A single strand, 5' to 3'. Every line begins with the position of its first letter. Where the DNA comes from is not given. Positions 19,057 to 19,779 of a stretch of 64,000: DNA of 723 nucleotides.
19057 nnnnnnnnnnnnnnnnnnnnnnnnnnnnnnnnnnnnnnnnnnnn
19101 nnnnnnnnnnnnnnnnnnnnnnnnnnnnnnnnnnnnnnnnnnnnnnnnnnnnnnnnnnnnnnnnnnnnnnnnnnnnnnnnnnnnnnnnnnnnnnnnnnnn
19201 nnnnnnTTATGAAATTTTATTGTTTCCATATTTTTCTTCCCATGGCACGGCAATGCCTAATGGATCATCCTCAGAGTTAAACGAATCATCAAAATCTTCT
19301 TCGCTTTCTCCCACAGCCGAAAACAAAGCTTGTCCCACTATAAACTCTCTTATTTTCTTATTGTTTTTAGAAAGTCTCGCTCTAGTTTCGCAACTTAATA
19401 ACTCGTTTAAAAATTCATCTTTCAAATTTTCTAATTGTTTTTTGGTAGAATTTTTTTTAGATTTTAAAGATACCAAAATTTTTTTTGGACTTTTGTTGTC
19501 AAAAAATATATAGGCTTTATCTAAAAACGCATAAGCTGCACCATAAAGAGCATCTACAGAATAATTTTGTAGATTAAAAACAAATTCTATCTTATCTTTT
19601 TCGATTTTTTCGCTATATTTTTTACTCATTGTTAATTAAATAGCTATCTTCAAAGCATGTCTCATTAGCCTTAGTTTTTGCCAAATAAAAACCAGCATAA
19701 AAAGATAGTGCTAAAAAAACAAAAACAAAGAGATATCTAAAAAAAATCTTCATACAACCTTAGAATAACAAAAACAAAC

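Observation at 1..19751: Expanded His-Xaa-Ser-type RiPP cluster with 11 radical-SAM domains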

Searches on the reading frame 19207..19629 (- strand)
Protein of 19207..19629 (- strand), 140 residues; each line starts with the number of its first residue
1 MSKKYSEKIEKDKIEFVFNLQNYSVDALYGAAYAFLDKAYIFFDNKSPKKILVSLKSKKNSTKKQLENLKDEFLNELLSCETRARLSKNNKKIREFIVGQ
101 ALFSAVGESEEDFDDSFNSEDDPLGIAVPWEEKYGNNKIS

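Call 4: search_protein_families(library=ncbifam, proteins=[window:19207-19629:-], max_evalue=0.01)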
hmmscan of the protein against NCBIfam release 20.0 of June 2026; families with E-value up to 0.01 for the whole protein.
window:19207-19629:- (140 aa): 2 families
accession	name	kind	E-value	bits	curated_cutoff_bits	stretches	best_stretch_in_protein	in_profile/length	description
TIGR03976.1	chp_LLNDYxLRE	equivalog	3.8e-18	65.6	50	1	19-105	2-87/90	His-Xaa-Ser system protein HxsD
NF050179.1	Ecoli_YpjCB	exception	0.00053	18.9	650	1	41-124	383-454/465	YpjCB family protein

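Call 6: search_protein_families(library=pfam, proteins=[window:19207-19629:-], max_evalue=0.01)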
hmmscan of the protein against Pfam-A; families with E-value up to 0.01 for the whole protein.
window:19207-19629:- (140 aa): 0 families

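Call 45: search_protein_families(library=padloc, proteins=[window:19207-19629:-], max_evalue=0.001)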
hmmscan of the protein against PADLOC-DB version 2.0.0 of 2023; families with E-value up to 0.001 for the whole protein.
window:19207-19629:- (140 aa): 0 families

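Call 55: search_protein_families(library=pfam, proteins=[window:19207-19629:-], max_evalue=5)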
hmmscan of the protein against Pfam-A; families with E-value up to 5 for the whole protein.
window:19207-19629:- (140 aa): 1 family
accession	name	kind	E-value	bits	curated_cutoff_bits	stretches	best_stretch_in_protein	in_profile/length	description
PF19909.4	DUF6382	-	0.018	15.1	26.7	1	35-77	98-140/163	Domain of unknown function (DUF6382)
